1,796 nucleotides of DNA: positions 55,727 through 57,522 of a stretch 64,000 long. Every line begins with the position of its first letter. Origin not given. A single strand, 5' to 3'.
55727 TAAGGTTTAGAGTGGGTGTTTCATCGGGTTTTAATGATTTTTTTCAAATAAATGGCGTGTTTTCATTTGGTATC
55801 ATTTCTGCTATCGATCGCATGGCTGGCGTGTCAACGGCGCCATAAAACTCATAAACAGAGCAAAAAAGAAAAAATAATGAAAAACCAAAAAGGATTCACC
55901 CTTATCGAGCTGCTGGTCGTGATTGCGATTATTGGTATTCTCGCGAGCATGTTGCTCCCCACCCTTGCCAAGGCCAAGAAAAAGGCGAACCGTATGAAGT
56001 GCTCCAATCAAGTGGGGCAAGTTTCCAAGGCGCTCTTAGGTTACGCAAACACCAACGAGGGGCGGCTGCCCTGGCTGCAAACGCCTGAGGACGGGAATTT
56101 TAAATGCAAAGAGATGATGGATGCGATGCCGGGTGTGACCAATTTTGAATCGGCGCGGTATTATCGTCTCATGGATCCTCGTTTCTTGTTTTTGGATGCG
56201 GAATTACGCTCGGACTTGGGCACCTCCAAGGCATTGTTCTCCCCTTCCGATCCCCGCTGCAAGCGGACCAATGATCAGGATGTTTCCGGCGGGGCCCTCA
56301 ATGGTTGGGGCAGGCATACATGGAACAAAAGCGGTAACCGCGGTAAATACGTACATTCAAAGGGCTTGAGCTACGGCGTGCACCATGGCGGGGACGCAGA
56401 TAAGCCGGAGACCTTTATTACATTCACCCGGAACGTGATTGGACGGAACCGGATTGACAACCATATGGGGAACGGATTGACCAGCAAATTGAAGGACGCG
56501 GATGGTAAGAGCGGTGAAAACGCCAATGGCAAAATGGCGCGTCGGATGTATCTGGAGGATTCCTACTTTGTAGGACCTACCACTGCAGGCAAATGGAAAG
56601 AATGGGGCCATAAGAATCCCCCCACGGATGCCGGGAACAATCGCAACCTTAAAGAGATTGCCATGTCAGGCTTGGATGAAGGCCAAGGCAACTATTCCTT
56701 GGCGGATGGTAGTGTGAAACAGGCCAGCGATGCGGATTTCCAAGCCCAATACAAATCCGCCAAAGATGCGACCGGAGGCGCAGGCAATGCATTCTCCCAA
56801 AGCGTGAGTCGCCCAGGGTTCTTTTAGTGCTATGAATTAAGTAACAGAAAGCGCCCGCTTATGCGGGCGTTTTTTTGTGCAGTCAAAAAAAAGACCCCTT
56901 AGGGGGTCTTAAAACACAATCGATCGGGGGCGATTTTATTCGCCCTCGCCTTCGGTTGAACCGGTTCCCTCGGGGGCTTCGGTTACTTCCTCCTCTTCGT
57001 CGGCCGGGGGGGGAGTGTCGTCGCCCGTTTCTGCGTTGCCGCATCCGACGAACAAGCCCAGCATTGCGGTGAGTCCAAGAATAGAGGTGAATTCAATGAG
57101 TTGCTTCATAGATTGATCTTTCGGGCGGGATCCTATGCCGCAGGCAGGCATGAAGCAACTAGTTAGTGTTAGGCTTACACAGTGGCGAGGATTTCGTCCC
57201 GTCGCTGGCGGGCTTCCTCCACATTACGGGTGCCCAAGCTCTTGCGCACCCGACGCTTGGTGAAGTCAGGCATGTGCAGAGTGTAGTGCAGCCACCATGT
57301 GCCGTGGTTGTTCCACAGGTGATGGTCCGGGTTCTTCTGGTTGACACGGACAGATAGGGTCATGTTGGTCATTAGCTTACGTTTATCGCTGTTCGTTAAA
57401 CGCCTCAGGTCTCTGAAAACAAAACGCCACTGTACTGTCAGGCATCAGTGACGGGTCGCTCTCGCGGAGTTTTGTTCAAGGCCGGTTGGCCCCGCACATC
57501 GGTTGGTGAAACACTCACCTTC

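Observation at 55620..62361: Four monocistronic prepilin-like paralogs, each with its own -24/-12 (sigma-54 type) promoter, A/C-rich leader and strong terminator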

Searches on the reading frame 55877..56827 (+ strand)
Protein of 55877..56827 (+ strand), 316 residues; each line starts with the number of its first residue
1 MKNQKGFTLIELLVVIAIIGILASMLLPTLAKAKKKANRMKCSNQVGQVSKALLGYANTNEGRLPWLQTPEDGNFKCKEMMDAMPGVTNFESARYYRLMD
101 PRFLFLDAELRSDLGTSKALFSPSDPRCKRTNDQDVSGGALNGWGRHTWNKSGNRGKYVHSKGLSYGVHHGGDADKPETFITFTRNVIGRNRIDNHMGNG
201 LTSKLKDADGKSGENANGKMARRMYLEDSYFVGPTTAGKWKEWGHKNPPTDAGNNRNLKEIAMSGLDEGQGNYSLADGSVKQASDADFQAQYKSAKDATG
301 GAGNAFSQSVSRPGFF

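Call 3: search_protein_families(library=pfam, proteins=[window:55877-56827:+], max_evalue=1)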
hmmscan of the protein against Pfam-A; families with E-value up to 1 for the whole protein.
window:55877-56827:+ (316 aa): 2 families
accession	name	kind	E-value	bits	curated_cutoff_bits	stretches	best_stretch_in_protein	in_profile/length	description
PF07963.17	N_methyl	-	3e-11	42.8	21.2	1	1-27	1-27/27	Prokaryotic N-terminal methylation motif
PF07596.16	SBP_bac_10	-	0.014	15.9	23.3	1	32-73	2-42/268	Protein of unknown function (DUF1559)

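Call 4: search_protein_families(library=ncbifam, proteins=[window:55877-56827:+], max_evalue=1)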
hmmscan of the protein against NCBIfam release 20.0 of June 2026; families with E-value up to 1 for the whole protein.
window:55877-56827:+ (316 aa): 19 families
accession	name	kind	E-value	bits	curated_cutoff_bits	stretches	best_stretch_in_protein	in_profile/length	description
TIGR01710.1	typeII_sec_gspG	equivalog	2.5e-11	43.7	88.85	1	5-57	1-53/134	type II secretion system major pseudopilin GspG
TIGR02532.1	IV_pilin_GFxxxE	domain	2.5e-09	36.6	16.3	1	4-27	1-24/24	prepilin-type N-terminal cleavage/methylation domain-containing protein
TIGR01708.2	typeII_sec_gspH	equivalog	9.2e-09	35.5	80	1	4-36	1-33/169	type II secretion system minor pseudopilin GspH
NF041013.1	T4P_ComGE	equivalog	2.6e-08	33.8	49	1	2-48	1-47/83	competence type IV pilus minor pilin ComGE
NF040999.1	pilin_ComGC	equivalog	4.5e-08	33.2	75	1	4-51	1-48/84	competence type IV pilus major pilin ComGC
NF007862.0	PRK10574.1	equivalog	1.5e-07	31.6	138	1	1-37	1-37/145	prepilin peptidase-dependent pilin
NF041775.1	typeIV_PilA_Myxo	equivalog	1e-06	28.9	400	1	4-38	10-44/214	type IV pilin protein PilA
NF007800.0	PRK10506.1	equivalog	7.7e-05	22.6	158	1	1-46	5-50/163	prepilin peptidase-dependent protein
TIGR02596.1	TIGR02596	subfamily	0.00028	21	70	1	7-40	1-33/196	Verru_Chthon cassette protein D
TIGR01707.1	gspI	equivalog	0.0013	19.2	44.35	1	6-41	1-36/101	type II secretion system minor pseudopilin GspI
NF040982.1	ComGD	equivalog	0.0024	18.3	70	1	4-36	1-33/139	competence type IV pilus minor pilin ComGD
NF047828.1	T3SSXpsI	equivalog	0.0034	17.4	150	1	4-55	1-52/132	type II secretion system protein XpsI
NF041002.1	pilin_ComGF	equivalog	0.0043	17.3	80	1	4-40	1-37/139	competence type IV pilus minor pilin ComGF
NF038303.1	EPS_HpsB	equivalog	0.039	13.9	150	1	4-31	2-29/211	hormogonium polysaccharide secretion pseudopilin HpsB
TIGR01711.1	gspJ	equivalog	0.048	13.5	64.85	1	5-23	1-19/192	type II secretion system minor pseudopilin GspJ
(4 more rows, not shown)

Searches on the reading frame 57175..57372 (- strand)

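Call 57: search_protein_families(library=pfam, proteins=[window:57175-57372:-], max_evalue=0.01)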
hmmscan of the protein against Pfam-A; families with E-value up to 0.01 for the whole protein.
window:57175-57372:- (65 aa): 1 family
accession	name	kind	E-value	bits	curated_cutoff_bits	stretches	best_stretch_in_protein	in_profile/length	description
PF20172.3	DUF6538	-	0.00085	19.4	27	1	37-61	23-47/60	Domain of unknown function (DUF6538)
